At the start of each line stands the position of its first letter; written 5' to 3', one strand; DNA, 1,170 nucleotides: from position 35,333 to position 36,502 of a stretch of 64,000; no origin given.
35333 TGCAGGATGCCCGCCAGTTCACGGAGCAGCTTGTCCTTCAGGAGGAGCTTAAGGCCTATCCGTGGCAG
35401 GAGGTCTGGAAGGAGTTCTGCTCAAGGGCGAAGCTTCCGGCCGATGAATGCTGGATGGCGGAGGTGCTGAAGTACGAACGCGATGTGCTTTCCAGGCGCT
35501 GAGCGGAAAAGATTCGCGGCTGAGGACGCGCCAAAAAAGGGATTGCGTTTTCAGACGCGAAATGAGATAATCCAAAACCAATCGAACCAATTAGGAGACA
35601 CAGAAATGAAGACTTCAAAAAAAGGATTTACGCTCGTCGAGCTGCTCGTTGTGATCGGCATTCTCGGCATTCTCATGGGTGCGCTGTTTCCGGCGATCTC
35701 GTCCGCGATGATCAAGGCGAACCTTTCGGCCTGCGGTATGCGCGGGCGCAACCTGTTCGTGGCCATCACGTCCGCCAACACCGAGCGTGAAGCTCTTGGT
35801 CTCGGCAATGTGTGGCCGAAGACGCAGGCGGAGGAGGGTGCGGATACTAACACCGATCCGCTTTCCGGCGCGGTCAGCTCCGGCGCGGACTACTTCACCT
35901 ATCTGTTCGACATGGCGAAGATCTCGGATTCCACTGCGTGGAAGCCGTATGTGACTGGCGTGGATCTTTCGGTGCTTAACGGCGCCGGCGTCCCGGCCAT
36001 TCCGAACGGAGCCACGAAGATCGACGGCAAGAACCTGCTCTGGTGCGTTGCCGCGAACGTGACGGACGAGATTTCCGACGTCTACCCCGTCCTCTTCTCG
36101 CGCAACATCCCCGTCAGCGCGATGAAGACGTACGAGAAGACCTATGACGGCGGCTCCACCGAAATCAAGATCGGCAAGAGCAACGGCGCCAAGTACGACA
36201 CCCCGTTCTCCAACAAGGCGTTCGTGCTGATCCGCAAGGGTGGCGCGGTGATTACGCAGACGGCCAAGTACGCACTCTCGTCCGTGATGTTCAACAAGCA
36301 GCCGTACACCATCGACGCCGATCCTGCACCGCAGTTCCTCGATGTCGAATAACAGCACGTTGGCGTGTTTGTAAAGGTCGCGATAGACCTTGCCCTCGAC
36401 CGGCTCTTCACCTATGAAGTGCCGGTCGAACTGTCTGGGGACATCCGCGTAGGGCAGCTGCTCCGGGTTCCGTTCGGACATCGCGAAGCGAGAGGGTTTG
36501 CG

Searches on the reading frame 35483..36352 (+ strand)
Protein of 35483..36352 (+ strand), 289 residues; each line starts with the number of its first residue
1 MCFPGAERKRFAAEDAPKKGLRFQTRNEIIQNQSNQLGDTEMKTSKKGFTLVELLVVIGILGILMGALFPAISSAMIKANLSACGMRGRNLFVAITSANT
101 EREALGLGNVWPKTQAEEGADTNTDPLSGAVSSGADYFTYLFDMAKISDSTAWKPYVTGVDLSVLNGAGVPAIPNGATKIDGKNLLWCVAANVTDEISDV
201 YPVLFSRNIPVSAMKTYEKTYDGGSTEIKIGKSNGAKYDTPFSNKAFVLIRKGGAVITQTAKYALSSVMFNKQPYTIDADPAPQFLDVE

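Call 40: search_protein_families(library=pfam, proteins=[window:35483-36352:+], max_evalue=0.001)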
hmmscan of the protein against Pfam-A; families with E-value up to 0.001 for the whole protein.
window:35483-36352:+ (289 aa): 1 family
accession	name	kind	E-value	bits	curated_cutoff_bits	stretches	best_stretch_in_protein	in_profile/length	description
PF07963.17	N_methyl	-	1.1e-08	34.7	21.2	1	45-69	3-27/27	Prokaryotic N-terminal methylation motif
